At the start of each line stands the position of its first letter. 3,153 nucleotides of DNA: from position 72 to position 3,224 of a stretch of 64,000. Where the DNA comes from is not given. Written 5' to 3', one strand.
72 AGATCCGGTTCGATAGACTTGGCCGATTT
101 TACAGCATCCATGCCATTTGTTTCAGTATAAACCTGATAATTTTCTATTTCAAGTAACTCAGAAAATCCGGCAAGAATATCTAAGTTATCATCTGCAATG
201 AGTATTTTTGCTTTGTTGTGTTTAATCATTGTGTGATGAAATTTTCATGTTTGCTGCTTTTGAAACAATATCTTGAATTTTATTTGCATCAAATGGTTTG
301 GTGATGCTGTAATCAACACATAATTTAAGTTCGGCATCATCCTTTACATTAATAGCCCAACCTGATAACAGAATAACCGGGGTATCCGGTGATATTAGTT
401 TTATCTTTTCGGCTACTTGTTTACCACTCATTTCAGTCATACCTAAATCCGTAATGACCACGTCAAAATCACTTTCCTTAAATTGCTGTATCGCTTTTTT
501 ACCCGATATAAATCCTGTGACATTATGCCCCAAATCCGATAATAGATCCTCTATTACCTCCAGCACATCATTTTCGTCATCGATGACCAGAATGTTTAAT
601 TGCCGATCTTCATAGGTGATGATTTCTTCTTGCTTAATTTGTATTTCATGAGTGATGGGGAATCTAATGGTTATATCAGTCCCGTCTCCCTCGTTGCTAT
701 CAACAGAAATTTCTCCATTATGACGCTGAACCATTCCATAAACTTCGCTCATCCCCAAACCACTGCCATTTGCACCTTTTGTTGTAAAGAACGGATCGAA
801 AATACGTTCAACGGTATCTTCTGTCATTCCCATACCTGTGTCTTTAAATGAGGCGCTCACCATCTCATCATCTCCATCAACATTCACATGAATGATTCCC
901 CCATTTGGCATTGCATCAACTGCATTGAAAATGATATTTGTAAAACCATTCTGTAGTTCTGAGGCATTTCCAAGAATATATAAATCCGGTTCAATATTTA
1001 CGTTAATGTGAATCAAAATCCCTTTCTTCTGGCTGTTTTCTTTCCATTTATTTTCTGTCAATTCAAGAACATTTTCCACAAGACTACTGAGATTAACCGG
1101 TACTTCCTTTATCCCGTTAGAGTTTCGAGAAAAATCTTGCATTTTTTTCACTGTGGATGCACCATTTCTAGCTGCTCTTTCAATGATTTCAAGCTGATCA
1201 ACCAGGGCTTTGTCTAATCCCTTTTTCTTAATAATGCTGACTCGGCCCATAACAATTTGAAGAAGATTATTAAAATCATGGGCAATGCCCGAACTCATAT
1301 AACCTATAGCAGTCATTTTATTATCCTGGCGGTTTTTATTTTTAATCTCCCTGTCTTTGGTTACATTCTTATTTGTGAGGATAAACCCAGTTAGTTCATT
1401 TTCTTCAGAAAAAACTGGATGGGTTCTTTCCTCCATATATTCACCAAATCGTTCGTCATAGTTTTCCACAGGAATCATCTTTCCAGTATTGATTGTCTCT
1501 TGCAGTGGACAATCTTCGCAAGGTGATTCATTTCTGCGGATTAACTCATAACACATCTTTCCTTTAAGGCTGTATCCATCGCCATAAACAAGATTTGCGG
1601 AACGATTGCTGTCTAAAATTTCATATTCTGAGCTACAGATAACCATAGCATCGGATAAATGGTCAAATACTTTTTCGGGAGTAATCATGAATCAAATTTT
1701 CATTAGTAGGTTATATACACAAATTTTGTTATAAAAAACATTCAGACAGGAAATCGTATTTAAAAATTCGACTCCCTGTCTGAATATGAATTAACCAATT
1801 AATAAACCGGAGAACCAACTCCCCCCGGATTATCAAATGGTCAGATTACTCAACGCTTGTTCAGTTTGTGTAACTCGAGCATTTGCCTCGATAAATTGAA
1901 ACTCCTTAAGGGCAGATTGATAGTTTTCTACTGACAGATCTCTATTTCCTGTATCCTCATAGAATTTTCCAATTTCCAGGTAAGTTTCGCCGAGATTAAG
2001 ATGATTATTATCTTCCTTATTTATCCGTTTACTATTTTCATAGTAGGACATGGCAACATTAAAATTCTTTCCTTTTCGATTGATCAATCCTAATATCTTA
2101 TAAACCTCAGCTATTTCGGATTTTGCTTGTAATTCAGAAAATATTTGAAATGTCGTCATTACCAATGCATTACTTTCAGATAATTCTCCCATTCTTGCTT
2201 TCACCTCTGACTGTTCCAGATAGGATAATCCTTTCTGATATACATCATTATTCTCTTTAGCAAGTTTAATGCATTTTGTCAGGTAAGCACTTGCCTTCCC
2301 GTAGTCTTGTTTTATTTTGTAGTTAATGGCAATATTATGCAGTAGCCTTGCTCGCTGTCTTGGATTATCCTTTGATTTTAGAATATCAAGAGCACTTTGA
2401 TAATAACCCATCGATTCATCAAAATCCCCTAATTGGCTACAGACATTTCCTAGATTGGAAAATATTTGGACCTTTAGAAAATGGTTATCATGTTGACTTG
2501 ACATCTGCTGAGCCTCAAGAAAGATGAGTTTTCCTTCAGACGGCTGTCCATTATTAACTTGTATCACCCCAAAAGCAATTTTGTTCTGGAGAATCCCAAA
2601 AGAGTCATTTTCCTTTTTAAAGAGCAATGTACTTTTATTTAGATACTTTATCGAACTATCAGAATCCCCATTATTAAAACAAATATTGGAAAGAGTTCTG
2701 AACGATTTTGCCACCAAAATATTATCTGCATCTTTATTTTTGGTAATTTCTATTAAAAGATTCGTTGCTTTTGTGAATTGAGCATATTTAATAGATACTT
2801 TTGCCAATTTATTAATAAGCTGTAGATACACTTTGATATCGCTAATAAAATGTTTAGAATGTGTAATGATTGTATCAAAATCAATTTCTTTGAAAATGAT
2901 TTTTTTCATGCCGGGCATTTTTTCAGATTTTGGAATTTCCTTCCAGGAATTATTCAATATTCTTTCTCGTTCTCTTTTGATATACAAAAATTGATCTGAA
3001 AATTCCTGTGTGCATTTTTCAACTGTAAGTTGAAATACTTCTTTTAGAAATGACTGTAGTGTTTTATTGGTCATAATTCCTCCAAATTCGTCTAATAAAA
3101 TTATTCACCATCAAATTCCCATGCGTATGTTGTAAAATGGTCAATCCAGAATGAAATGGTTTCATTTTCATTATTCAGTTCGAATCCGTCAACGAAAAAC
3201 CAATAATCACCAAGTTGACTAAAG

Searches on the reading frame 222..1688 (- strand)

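Call 44: search_protein_families(library=pfam, proteins=[window:222-1688:-], max_evalue=0.0001)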
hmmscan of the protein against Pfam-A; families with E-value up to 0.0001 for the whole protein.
window:222-1688:- (488 aa): 3 families
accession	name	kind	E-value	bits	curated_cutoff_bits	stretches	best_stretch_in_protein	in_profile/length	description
PF02518.31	HATPase_c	-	4e-21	76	26.4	1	241-346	2-110/111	Histidine kinase-, DNA gyrase B-, and HSP90-like ATPase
PF00072.30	Response_reg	-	2.2e-20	73.3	30.2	1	366-475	1-110/111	Response regulator receiver domain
PF00512.31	HisKA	-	2e-05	24.9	26.9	1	130-192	4-66/66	His Kinase A (phospho-acceptor) domain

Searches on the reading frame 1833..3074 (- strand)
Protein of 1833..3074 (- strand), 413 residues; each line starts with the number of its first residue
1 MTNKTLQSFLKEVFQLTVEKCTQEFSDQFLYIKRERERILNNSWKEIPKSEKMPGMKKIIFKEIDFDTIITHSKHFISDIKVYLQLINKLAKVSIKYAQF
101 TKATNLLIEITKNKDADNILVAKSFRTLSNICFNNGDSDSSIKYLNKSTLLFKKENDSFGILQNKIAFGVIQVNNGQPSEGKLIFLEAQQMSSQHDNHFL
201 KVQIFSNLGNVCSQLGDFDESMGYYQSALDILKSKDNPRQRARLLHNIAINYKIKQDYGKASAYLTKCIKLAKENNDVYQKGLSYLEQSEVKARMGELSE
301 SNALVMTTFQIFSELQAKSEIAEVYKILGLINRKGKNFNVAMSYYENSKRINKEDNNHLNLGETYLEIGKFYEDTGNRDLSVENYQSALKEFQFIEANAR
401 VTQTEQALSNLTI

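Call 44: search_protein_families(library=pfam, proteins=[window:1833-3074:-], max_evalue=0.0001)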
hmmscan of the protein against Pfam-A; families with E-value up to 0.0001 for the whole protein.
window:1833-3074:- (413 aa): 8 families
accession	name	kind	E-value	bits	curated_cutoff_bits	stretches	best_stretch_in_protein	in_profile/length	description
PF13424.12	TPR_12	-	6.7e-21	74.7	30.1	1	204-274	5-77/77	Tetratricopeptide repeat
PF07719.23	TPR_2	-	2.2e-18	65.2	27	0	204-231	3-30/34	Tetratricopeptide repeat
PF13181.12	TPR_8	-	3e-18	64.8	25.7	0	242-275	1-34/34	Tetratricopeptide repeat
PF00515.34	TPR_1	-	3e-13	49.4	27.8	1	203-231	2-30/34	Tetratricopeptide repeat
PF13176.12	TPR_7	-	1.3e-09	37.8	27.9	0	206-237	3-34/36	Tetratricopeptide repeat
PF24885.1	TPR_NPHP3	-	2e-06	27.8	100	0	305-389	41-126/239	Nephrocystin-3 TPR domain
PF13374.12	TPR_10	-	2.2e-06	28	27.5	0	205-232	5-32/42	Tetratricopeptide repeat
PF14938.12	SNAP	-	1.2e-05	25.3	25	0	244-389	37-182/282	Soluble NSF attachment protein, SNAP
